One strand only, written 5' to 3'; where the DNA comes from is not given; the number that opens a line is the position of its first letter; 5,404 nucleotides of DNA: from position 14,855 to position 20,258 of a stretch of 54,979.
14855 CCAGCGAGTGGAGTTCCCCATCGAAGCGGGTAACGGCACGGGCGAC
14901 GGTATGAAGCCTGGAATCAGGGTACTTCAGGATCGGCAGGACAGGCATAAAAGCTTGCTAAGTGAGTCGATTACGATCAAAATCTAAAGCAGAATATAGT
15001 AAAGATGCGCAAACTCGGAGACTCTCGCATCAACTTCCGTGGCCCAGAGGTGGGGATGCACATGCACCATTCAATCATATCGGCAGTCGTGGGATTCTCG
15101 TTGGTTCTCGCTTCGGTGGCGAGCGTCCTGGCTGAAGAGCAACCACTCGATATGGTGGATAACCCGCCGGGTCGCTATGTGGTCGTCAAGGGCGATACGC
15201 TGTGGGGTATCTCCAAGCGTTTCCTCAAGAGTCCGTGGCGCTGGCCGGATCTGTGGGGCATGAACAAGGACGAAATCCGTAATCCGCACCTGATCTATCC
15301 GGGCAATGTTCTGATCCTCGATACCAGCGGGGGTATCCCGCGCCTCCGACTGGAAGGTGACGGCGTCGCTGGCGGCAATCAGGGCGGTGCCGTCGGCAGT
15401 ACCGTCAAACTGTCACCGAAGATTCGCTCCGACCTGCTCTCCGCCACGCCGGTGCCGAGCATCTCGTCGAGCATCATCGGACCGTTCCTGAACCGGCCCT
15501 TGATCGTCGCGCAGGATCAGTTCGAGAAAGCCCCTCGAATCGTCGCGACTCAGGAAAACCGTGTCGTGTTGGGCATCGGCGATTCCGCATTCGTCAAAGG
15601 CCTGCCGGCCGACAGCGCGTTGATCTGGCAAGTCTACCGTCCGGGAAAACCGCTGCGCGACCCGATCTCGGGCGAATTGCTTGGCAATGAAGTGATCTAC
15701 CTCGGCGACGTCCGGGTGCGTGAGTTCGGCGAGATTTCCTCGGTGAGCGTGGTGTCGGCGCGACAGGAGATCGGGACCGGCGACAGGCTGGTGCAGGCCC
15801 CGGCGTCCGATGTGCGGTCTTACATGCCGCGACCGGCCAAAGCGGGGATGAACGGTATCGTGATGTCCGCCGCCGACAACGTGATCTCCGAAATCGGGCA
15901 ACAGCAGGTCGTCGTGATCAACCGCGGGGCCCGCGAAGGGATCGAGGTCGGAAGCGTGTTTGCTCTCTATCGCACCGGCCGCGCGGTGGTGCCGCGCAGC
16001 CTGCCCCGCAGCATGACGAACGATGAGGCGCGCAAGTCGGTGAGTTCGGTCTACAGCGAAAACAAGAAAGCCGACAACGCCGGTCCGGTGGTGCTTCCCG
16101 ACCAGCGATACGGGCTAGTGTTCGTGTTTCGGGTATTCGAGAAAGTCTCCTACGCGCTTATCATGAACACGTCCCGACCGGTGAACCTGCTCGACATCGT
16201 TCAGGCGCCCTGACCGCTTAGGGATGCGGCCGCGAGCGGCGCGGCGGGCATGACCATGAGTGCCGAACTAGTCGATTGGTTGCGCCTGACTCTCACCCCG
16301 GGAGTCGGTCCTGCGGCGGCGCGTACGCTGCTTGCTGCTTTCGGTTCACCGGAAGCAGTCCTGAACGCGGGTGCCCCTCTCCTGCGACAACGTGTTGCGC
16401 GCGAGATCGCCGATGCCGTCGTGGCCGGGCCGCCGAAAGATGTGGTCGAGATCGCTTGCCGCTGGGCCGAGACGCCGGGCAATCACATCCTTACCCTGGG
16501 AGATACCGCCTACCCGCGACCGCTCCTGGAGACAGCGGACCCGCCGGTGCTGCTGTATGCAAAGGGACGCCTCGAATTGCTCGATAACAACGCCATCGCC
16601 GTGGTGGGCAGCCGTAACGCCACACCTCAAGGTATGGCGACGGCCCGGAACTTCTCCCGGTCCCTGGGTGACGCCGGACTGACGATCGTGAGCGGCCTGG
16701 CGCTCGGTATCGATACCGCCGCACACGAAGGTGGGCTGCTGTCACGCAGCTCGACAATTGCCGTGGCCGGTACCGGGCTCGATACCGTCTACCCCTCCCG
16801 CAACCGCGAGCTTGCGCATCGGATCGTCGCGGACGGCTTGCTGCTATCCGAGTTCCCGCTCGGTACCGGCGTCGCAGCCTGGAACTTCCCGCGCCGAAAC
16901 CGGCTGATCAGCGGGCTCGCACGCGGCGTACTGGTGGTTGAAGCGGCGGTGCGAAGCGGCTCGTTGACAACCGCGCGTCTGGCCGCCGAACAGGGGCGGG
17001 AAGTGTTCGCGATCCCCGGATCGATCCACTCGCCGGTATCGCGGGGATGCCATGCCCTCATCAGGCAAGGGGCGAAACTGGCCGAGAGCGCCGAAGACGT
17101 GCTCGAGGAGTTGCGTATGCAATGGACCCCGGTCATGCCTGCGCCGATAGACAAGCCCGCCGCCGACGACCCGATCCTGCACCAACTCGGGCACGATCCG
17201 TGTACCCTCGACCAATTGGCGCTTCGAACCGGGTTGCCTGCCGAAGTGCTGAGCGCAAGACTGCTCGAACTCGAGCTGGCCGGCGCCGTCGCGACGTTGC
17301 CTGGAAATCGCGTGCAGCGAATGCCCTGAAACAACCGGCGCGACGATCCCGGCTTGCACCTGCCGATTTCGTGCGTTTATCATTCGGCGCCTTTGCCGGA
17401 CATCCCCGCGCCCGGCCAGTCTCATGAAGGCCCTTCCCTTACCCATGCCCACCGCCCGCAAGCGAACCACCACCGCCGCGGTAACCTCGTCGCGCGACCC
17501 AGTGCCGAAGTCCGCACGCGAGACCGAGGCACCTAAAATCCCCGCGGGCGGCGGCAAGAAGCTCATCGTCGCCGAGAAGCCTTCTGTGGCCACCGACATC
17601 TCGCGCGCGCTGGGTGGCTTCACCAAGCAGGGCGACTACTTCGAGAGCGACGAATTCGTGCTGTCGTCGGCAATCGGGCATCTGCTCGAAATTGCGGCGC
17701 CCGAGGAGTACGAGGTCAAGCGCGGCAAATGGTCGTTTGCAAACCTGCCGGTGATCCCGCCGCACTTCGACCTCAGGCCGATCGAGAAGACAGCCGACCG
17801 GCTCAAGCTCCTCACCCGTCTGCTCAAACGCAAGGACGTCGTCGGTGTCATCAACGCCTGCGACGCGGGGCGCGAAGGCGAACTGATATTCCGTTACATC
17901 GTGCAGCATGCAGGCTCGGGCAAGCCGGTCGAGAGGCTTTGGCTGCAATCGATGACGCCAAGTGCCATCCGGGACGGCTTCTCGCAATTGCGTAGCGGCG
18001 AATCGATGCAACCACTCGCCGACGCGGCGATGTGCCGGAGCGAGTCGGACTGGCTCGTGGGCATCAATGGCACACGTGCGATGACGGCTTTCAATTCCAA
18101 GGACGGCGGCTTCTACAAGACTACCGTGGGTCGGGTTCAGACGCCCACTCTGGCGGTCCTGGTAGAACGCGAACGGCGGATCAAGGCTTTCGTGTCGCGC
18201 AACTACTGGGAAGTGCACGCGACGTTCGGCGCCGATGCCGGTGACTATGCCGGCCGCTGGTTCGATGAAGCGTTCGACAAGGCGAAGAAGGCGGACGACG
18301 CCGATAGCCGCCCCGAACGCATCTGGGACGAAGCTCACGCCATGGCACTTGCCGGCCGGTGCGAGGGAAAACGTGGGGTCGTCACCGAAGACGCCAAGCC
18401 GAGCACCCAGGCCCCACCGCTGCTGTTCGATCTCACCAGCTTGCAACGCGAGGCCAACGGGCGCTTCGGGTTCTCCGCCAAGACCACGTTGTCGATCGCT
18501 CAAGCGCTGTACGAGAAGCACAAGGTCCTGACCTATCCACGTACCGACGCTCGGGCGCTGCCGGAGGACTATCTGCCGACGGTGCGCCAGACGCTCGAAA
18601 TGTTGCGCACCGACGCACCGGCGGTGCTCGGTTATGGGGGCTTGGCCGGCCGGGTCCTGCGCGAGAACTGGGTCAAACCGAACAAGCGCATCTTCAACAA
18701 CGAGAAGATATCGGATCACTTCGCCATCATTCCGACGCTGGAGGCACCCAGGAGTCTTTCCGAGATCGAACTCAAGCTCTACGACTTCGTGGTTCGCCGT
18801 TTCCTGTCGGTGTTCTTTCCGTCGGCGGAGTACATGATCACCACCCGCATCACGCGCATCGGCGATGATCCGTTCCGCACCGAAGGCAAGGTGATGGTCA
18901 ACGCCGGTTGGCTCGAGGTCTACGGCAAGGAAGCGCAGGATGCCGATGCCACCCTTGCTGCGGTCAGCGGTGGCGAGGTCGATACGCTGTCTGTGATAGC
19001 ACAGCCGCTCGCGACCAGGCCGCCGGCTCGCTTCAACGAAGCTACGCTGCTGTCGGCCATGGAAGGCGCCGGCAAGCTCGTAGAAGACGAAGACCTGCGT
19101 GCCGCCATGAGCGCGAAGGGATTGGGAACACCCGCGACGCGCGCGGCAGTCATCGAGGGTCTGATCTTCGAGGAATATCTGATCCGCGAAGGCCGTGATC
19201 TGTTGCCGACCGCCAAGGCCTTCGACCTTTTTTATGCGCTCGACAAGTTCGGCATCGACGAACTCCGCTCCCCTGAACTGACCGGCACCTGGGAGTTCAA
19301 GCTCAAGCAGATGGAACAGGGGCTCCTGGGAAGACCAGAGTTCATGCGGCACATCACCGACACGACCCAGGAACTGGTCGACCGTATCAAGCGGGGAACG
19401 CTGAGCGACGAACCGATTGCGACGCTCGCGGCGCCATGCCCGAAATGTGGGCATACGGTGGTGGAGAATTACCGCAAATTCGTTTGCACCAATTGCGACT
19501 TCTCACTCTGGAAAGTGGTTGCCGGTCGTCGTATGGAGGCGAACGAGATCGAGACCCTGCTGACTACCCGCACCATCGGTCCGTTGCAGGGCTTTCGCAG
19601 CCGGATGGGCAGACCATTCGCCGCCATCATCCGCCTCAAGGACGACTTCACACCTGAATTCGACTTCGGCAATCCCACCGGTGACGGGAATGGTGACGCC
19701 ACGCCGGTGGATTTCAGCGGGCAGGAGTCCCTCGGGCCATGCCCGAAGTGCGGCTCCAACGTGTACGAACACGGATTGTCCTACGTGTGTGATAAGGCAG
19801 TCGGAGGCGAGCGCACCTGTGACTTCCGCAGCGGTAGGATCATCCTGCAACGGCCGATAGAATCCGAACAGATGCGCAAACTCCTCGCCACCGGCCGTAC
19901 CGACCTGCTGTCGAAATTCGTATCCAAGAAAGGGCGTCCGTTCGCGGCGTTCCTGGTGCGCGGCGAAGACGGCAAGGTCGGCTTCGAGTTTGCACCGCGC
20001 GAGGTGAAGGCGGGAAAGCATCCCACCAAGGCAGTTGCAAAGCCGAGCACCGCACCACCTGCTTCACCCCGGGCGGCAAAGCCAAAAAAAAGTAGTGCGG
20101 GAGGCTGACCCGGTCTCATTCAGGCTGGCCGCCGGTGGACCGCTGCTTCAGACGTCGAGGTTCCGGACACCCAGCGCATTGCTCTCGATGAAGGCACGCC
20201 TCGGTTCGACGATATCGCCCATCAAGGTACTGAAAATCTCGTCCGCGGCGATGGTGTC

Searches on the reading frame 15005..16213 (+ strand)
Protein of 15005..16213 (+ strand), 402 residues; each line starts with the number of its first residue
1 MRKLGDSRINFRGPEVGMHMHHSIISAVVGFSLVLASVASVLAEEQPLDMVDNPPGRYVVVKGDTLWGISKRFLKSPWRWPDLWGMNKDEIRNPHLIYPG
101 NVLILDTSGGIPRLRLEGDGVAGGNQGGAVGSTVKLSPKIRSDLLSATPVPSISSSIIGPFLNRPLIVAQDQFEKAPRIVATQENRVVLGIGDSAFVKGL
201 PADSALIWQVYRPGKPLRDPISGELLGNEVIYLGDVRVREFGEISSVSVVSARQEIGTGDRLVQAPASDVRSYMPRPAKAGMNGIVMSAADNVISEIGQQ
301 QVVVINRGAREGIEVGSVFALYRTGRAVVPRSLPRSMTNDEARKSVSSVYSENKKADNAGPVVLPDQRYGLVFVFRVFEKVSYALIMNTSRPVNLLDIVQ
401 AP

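Call 107: search_protein_families(library=pfam, proteins=[window:15005-16213:+], max_evalue=0.00001)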
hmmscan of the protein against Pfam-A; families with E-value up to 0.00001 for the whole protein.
window:15005-16213:+ (402 aa): 1 family
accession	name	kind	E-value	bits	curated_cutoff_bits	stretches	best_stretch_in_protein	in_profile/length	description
PF01476.26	LysM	-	3.6e-10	40.1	20.9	1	58-105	1-42/43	LysM domain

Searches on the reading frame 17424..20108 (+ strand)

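Call 107: search_protein_families(library=pfam, proteins=[window:17424-20108:+], max_evalue=0.00001)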
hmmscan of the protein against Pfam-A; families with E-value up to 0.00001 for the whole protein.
window:17424-20108:+ (894 aa): 3 families
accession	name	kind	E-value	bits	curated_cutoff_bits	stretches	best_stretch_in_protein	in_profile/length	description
PF01131.25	Topoisom_bac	-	7.8e-104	348.4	35.1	1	195-641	3-410/411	DNA topoisomerase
PF13342.12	Toprim_Crpt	-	8.5e-40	135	32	2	798-856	1-59/60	C-terminal repeat of topoisomerase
PF01751.28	Toprim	-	2.7e-07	31.1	23.1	1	46-164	1-81/96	Toprim domain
